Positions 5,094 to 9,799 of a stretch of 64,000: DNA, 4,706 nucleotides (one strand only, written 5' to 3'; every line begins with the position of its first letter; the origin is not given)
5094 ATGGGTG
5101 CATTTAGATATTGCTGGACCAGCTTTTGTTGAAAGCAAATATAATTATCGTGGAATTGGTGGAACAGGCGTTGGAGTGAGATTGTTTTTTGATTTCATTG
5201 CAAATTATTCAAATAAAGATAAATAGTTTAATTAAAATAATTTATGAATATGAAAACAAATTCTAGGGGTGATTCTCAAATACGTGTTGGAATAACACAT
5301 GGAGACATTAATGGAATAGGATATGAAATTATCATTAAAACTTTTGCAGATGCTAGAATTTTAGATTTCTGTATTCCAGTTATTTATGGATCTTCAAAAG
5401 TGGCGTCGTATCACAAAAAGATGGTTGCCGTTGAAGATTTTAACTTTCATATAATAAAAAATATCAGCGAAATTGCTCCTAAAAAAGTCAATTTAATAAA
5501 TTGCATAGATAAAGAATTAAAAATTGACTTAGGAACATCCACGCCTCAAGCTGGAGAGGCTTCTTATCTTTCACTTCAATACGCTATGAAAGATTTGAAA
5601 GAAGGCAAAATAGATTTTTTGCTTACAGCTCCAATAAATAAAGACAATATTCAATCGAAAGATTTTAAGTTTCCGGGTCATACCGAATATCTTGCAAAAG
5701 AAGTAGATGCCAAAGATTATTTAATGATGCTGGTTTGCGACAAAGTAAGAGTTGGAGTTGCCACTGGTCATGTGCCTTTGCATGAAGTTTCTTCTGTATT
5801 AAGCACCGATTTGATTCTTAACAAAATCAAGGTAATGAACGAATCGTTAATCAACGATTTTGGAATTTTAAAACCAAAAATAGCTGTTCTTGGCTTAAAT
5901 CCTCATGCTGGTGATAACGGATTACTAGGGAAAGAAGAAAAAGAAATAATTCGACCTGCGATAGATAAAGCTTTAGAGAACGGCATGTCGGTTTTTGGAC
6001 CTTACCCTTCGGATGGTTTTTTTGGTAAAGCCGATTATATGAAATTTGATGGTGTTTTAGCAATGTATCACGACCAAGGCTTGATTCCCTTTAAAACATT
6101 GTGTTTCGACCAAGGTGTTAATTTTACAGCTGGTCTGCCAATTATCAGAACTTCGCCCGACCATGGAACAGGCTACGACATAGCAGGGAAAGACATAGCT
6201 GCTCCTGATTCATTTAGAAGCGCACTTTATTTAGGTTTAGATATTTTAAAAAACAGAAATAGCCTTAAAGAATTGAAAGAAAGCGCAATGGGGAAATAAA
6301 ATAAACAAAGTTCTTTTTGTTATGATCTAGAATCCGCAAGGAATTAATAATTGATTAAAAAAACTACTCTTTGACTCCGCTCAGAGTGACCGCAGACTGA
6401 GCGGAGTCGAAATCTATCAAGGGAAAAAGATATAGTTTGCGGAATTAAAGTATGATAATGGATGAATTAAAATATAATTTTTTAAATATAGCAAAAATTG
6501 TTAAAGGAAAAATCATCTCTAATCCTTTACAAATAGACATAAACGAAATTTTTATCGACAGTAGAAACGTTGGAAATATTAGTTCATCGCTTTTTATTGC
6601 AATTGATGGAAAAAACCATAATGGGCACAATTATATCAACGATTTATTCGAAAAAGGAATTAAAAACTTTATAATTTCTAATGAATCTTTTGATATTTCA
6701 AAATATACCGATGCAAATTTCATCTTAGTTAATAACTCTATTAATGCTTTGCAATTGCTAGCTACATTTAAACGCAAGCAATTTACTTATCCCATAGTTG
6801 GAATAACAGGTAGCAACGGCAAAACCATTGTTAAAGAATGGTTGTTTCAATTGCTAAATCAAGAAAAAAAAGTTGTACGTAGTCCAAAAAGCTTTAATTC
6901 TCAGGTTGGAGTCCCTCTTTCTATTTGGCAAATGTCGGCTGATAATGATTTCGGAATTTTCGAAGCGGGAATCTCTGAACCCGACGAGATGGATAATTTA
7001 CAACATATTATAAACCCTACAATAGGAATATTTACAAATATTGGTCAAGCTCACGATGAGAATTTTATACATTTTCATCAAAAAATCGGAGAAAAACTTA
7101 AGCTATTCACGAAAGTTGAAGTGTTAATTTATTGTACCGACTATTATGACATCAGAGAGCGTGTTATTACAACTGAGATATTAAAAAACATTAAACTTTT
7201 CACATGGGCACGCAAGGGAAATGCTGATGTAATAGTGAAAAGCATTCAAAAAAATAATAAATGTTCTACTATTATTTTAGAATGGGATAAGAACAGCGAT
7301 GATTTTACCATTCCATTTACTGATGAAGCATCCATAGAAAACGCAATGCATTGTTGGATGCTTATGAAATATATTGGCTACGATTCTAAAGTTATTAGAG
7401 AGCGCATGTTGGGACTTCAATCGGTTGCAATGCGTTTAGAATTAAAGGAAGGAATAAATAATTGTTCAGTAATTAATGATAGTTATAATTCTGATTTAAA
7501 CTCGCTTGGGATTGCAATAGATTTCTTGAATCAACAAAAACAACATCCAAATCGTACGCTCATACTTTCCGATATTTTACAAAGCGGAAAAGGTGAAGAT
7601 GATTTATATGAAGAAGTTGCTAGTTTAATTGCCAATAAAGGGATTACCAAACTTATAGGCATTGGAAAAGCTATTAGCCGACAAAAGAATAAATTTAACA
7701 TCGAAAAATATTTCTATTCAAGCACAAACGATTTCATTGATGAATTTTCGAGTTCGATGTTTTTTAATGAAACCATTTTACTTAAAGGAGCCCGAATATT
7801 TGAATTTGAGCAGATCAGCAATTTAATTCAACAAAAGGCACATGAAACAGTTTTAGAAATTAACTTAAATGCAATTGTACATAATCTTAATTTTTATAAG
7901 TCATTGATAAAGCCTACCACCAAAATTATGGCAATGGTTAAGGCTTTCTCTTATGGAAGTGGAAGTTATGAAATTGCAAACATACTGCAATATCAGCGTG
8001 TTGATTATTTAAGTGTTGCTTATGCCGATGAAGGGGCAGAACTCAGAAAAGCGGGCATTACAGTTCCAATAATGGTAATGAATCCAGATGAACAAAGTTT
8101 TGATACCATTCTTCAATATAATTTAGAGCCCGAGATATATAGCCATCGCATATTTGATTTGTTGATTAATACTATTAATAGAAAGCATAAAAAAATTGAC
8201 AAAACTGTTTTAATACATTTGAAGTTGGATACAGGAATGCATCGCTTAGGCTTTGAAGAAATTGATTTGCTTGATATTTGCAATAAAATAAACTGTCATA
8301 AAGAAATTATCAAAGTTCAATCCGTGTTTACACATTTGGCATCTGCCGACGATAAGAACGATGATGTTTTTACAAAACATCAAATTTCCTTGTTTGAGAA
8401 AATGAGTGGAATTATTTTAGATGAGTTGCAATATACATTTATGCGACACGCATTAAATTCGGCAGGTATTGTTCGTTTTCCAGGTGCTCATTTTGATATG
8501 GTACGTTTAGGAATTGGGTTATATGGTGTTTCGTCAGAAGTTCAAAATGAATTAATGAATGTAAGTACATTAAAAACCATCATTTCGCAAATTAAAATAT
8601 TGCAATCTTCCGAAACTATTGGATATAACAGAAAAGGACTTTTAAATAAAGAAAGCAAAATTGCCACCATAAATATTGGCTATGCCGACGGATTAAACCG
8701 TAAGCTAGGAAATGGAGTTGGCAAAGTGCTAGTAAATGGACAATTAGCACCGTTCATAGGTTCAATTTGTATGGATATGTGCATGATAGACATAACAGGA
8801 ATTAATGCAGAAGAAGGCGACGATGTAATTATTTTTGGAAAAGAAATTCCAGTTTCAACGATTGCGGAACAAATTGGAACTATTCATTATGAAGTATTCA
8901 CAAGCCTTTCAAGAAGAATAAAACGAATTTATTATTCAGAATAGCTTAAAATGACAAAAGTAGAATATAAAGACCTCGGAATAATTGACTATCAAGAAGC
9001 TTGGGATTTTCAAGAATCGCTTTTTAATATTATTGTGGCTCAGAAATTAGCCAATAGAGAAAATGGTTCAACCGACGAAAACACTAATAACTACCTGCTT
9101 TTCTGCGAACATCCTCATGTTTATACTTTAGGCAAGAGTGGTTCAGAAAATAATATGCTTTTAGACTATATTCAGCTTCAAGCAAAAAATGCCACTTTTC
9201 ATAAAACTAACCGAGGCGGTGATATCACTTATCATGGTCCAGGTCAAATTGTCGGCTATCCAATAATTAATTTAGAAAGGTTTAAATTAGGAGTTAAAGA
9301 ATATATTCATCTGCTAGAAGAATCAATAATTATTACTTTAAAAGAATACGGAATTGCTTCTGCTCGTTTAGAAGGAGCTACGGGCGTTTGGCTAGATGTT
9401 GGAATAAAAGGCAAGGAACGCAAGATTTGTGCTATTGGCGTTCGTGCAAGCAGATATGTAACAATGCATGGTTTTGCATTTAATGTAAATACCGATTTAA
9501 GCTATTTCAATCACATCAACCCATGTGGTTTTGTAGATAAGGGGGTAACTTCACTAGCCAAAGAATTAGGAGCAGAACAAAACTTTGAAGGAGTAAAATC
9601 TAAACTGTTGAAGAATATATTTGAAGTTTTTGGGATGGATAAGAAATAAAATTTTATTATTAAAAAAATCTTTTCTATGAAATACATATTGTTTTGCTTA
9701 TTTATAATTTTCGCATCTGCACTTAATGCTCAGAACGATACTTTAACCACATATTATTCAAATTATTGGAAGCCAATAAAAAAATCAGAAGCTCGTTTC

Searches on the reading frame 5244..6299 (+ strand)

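Call 33: search_protein_families(library=pfam, proteins=[window:5244-6299:+], max_evalue=0.00001)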
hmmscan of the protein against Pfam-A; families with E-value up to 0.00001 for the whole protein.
window:5244-6299:+ (351 aa): 1 family
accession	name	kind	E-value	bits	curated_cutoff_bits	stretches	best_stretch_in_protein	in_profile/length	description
PF04166.17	PdxA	-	2.9e-112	375.2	27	1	42-330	2-285/286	Pyridoxal phosphate biosynthetic protein PdxA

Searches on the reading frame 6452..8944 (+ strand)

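Call 33: search_protein_families(library=pfam, proteins=[window:6452-8944:+], max_evalue=0.00001)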
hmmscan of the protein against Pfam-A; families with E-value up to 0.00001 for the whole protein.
window:6452-8944:+ (830 aa): 3 families
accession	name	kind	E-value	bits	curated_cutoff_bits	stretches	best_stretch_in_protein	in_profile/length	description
PF01168.26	Ala_racemase_N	-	1.8e-53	182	24.1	1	470-694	1-219/220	Alanine racemase, N-terminal domain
PF00842.27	Ala_racemase_C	-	1.3e-41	141.5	25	1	704-827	1-127/127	Alanine racemase, C-terminal domain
PF08245.18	Mur_ligase_M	-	1.5e-24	87.5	24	1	118-302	1-197/200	Mur ligase middle domain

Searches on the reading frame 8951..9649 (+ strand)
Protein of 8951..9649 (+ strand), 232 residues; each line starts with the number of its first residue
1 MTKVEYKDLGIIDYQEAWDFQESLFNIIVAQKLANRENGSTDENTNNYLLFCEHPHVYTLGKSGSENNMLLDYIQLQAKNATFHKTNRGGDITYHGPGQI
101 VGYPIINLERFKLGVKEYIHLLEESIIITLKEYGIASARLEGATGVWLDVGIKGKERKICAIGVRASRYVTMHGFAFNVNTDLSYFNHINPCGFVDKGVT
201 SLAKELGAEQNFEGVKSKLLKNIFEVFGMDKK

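Call 33: search_protein_families(library=pfam, proteins=[window:8951-9649:+], max_evalue=0.00001)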
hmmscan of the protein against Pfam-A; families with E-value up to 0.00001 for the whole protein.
window:8951-9649:+ (232 aa): 1 family
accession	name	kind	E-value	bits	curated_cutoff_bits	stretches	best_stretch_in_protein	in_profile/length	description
PF21948.1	LplA-B_cat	-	3.4e-47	161.4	27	1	13-223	1-199/200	Lipoyl protein ligase A/B catalytic domain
